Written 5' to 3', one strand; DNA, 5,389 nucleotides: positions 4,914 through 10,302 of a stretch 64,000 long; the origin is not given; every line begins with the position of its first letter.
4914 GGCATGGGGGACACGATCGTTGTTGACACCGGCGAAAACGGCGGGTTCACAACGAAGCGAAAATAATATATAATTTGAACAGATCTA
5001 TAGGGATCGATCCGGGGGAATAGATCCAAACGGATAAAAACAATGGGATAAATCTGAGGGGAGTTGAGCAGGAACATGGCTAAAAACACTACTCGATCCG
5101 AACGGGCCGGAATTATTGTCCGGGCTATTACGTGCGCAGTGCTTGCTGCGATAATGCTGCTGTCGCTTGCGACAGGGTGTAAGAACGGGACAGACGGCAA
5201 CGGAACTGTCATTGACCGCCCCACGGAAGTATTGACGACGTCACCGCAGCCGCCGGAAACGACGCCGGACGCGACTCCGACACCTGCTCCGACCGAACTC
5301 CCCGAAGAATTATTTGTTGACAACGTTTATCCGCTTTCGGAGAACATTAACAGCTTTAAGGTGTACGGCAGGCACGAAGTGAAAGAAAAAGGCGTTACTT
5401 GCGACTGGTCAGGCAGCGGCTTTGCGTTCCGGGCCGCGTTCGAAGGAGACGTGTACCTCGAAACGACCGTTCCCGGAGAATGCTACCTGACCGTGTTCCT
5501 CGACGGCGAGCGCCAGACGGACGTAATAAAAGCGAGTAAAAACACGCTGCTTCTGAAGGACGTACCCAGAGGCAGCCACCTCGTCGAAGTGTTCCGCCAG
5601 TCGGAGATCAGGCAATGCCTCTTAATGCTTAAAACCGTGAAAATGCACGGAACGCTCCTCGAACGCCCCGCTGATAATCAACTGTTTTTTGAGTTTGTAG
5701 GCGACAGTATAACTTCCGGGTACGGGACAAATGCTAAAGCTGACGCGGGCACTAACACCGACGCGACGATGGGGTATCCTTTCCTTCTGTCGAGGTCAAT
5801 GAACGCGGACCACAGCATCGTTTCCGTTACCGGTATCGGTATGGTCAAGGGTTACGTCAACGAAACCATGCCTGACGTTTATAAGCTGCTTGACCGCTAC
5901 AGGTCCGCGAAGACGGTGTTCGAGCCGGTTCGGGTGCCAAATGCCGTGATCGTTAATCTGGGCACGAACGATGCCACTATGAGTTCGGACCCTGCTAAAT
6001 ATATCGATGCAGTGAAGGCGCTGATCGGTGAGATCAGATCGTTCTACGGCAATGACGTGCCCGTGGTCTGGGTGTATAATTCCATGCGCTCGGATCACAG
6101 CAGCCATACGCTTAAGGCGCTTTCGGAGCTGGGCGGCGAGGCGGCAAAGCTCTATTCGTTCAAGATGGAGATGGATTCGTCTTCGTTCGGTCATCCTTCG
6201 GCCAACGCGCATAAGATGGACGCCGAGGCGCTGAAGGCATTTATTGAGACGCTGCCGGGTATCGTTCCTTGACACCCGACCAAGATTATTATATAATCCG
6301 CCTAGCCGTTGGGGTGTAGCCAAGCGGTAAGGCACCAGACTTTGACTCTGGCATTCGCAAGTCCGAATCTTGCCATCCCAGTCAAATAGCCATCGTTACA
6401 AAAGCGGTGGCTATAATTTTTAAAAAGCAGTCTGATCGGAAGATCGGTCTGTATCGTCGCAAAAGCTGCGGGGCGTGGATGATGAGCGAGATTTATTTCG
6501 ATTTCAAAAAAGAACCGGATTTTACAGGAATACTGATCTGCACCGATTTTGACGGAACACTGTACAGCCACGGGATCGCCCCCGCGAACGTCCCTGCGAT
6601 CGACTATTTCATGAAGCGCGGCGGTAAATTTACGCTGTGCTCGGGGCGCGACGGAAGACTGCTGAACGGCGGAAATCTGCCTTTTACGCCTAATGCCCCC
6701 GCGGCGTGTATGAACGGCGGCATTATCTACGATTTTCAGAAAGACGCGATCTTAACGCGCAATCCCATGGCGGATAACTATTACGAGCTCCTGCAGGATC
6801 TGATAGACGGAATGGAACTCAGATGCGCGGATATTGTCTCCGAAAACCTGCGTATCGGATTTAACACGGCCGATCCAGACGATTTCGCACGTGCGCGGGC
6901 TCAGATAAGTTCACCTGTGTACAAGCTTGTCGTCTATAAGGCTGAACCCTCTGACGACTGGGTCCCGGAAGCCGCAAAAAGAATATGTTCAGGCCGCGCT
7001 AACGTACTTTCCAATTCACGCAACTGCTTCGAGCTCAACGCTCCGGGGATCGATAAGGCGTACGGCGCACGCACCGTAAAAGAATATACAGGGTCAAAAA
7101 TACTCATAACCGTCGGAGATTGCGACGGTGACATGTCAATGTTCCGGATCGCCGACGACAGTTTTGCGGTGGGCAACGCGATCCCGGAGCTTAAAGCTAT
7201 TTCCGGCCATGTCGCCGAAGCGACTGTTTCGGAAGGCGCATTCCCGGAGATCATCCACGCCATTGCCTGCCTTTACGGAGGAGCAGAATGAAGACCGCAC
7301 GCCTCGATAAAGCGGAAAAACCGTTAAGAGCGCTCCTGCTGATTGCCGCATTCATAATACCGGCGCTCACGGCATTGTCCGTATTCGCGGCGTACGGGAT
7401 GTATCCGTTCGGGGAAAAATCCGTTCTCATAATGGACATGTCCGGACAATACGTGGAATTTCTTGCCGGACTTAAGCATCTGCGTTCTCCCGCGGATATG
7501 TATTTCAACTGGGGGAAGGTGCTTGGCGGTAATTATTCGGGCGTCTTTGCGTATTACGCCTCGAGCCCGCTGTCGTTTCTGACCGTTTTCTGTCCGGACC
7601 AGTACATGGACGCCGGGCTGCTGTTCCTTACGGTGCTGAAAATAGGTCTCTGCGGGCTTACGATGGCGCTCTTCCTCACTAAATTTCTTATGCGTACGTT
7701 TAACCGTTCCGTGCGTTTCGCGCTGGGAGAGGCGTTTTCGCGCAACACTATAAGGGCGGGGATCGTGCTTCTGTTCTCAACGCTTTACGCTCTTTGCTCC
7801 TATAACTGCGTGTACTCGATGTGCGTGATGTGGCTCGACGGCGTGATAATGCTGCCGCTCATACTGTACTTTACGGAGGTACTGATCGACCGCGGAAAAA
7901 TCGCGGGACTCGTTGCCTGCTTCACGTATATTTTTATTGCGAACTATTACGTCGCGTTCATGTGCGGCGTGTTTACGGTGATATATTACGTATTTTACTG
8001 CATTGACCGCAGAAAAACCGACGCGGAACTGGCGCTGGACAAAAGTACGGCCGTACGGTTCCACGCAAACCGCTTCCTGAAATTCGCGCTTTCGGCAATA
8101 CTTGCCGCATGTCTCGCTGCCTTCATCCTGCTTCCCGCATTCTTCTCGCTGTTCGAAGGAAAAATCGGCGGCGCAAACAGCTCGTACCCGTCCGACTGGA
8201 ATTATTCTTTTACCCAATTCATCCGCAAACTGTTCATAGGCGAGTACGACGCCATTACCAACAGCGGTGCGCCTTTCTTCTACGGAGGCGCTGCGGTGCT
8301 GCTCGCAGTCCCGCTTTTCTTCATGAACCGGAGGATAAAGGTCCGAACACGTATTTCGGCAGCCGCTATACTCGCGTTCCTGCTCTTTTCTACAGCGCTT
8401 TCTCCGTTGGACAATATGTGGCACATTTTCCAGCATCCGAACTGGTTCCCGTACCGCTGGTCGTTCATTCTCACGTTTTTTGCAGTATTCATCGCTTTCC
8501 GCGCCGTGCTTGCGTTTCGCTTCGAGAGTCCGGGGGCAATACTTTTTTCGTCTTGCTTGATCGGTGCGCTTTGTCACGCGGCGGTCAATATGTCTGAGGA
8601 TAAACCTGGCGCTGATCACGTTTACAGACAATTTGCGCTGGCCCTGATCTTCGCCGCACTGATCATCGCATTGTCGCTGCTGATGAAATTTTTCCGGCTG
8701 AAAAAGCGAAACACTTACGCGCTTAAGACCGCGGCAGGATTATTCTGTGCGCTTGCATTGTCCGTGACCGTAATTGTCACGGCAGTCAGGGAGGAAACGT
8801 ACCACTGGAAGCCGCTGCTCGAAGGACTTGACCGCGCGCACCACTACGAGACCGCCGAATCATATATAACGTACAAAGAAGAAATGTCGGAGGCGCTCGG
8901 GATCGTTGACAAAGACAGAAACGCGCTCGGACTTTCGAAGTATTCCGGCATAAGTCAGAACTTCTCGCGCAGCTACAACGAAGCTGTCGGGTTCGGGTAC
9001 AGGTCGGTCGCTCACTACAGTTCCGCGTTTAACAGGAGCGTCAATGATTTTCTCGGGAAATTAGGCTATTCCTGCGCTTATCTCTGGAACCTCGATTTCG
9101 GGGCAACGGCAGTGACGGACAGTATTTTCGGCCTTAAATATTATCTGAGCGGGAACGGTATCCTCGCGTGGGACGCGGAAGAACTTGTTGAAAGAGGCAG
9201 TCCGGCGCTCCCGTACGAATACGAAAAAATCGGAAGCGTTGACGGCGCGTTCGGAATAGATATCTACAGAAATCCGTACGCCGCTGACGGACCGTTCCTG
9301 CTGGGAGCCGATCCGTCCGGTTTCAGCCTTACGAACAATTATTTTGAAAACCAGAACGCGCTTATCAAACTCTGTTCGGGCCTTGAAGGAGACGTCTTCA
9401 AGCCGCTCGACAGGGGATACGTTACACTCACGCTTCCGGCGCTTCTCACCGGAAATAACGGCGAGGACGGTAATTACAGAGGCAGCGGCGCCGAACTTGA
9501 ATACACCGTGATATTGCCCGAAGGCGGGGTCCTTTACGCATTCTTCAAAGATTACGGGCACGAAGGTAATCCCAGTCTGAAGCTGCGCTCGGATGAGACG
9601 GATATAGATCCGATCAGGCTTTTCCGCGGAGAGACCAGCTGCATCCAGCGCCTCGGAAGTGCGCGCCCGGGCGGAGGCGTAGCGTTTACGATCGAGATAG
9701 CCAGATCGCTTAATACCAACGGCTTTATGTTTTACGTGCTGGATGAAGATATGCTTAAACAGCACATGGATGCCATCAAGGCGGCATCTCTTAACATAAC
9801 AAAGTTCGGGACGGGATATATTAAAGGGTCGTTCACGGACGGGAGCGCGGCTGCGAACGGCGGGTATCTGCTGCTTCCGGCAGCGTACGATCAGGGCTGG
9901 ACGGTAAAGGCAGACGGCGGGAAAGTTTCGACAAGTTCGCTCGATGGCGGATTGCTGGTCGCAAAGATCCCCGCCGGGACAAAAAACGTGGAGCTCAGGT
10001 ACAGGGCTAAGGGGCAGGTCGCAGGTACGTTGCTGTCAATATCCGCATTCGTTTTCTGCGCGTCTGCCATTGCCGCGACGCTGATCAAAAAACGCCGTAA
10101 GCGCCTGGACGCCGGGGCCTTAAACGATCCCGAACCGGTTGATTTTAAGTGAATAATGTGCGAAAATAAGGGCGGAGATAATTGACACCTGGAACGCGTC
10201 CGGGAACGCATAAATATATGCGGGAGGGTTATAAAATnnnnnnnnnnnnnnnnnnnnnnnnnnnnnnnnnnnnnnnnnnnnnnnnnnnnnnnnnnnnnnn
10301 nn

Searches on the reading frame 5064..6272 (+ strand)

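Call 19: search_protein_families(library=pfam, proteins=[window:5064-6272:+], max_evalue=0.00001)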
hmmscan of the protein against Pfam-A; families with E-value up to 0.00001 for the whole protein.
window:5064-6272:+ (402 aa): 3 families
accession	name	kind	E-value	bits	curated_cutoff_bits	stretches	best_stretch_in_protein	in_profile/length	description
PF13472.12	Lipase_GDSL_2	-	3.9e-11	44.2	32.9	1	211-337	1-110/178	GDSL-like Lipase/Acylhydrolase family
PF00657.28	Lipase_GDSL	-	7.3e-09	36.5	23.6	1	211-339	3-126/208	GDSL-like Lipase/Acylhydrolase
PF17996.7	CE2_N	-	3.6e-08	33.9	27.9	1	101-202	2-108/108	Carbohydrate esterase 2 N-terminal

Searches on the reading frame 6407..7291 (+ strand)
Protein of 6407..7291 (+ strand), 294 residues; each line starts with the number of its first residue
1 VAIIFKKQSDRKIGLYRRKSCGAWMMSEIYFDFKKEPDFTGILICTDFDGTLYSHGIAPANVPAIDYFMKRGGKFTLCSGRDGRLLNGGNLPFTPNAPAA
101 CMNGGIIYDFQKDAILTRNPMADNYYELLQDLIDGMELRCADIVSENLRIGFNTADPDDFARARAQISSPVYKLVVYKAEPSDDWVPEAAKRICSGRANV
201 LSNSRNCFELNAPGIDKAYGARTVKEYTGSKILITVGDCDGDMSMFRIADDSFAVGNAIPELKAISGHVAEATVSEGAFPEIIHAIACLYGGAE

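Call 19: search_protein_families(library=pfam, proteins=[window:6407-7291:+], max_evalue=0.00001)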
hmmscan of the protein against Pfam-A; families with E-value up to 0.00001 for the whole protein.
window:6407-7291:+ (294 aa): 1 family
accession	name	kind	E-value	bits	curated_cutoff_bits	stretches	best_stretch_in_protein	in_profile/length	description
PF08282.18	Hydrolase_3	-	2.2e-25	90.3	20.9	1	44-277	1-250/255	haloacid dehalogenase-like hydrolase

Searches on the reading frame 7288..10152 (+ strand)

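Call 19: search_protein_families(library=pfam, proteins=[window:7288-10152:+], max_evalue=0.00001)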
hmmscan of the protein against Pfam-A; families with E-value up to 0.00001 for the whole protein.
window:7288-10152:+ (954 aa): 1 family
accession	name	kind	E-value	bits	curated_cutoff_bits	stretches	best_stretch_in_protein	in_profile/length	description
PF09586.16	YfhO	-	5.5e-143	478.7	28.5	1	21-917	1-835/835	Bacterial membrane protein YfhO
